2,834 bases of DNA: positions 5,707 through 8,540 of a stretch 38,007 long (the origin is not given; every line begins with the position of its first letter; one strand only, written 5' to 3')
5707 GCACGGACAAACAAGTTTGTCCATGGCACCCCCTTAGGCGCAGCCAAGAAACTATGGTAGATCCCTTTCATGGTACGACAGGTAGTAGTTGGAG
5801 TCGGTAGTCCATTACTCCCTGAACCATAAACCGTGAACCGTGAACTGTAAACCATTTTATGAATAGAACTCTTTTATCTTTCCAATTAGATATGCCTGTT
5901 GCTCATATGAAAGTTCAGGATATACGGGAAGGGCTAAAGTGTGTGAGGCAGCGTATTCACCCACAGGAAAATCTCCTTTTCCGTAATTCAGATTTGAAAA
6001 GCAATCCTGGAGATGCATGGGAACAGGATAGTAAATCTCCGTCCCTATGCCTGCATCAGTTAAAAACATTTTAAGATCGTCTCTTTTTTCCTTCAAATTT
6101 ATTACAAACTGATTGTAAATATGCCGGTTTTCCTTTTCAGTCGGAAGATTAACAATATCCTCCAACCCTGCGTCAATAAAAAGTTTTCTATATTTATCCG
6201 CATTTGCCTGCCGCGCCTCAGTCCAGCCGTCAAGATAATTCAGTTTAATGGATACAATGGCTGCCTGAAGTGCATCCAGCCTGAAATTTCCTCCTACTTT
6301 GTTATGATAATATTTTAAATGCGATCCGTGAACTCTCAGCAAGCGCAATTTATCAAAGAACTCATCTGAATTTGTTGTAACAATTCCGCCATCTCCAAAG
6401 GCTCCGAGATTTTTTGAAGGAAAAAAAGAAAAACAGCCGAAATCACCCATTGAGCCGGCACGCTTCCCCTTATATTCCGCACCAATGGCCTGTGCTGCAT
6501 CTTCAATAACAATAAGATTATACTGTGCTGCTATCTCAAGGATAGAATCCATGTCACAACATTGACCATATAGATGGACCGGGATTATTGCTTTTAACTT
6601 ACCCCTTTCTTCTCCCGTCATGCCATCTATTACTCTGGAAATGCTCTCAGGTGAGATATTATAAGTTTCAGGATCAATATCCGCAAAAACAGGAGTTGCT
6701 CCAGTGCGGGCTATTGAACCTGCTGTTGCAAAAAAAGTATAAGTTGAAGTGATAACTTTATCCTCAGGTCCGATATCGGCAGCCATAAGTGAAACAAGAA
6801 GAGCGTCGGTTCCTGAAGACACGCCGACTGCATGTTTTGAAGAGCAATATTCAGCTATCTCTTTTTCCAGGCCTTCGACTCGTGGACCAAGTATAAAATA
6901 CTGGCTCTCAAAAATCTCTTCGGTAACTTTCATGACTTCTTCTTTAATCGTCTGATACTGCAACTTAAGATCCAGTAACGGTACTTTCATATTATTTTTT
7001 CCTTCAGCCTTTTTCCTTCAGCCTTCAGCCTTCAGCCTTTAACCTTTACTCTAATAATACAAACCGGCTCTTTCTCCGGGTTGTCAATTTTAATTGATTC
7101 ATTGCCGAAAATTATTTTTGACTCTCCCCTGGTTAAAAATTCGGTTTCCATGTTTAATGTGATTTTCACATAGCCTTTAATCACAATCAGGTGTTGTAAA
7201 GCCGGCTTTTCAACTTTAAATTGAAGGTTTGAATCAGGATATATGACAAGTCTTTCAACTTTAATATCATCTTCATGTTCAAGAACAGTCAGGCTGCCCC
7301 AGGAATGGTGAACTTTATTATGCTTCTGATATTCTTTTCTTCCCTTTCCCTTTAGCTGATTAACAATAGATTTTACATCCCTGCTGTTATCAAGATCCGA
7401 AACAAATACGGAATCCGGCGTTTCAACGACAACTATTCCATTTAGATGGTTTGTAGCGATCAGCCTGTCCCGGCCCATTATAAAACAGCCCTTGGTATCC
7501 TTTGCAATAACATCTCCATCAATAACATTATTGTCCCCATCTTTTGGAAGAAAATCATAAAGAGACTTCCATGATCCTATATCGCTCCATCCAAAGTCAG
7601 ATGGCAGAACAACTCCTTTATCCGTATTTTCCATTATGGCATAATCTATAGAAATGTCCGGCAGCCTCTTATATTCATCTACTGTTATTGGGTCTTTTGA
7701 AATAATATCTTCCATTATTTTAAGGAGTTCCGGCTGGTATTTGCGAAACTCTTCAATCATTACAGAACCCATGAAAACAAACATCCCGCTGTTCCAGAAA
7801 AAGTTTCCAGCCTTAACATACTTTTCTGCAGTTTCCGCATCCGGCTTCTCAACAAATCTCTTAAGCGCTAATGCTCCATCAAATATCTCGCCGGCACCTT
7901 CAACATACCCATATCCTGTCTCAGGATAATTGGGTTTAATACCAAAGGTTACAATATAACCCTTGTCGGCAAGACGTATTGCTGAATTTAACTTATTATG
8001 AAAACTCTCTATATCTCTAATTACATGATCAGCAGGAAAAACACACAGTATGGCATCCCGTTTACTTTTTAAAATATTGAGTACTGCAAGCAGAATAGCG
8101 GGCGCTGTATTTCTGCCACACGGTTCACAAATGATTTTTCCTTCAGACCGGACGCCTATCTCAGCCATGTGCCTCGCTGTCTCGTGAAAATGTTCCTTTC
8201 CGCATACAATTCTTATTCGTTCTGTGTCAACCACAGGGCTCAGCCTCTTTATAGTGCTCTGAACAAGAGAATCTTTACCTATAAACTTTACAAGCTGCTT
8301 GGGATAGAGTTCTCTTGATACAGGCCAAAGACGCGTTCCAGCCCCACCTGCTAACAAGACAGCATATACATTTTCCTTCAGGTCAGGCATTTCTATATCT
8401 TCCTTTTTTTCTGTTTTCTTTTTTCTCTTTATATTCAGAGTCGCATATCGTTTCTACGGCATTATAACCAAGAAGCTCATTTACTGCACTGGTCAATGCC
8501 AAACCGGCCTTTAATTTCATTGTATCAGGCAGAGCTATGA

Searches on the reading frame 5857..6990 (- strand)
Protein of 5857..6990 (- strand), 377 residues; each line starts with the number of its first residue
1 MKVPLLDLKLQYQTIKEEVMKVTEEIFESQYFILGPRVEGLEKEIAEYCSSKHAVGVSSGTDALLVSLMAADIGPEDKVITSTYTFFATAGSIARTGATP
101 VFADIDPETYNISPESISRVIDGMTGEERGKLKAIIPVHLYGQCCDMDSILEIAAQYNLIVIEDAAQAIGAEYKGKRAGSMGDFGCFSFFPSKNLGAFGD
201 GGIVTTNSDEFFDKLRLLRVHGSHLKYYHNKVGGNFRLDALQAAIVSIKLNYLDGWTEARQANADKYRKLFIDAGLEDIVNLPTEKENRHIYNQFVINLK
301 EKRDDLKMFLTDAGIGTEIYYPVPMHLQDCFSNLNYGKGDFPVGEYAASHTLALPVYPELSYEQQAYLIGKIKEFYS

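Call 37: search_protein_families(library=pfam, proteins=[window:5857-6990:-], max_evalue=0.001)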
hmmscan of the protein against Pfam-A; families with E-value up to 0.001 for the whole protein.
window:5857-6990:- (377 aa): 3 families
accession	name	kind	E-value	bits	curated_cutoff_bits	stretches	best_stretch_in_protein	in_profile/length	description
PF01041.23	DegT_DnrJ_EryC1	-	3.1e-118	395.6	19.8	1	14-372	2-359/360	DegT/DnrJ/EryC1/StrS aminotransferase family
PF00155.27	Aminotran_1_2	-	3e-05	23.8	19.7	1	39-218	45-244/361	Aminotransferase class I and II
PF01212.27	Beta_elim_lyase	-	4.4e-05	23.4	27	1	36-225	32-215/288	Beta-eliminating lyase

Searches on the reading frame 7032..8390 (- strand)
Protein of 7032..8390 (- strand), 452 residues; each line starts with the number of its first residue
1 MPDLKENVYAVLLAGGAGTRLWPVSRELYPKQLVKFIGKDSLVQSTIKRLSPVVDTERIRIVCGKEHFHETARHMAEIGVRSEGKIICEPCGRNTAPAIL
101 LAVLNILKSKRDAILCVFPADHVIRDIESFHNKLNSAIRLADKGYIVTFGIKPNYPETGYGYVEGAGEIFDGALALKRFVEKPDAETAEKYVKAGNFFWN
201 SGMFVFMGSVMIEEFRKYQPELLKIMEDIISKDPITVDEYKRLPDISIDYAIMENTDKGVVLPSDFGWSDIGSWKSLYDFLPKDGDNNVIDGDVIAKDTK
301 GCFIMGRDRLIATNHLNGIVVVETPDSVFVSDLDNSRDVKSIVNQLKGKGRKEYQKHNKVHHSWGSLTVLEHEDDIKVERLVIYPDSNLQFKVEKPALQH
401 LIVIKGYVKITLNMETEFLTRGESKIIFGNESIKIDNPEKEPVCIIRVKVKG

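Call 37: search_protein_families(library=pfam, proteins=[window:7032-8390:-], max_evalue=0.001)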
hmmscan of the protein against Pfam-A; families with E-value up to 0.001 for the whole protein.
window:7032-8390:- (452 aa): 4 families
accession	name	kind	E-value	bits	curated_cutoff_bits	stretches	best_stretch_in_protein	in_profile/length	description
PF00483.29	NTP_transferase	-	2.8e-52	178.2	21.2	1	10-283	2-241/245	Nucleotidyl transferase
PF01050.24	MannoseP_isomer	-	7.1e-15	55.7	23.6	1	350-450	2-102/116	Mannose-6-phosphate isomerase C-terminal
PF22640.1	ManC_GMP_beta-helix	-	5.6e-14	52.2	27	1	292-346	1-55/55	MannoseP isomerase/GMP-like beta-helix domain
PF12804.13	NTP_transf_3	-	1.3e-06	29.1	27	1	10-124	1-98/160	MobA-like NTP transferase domain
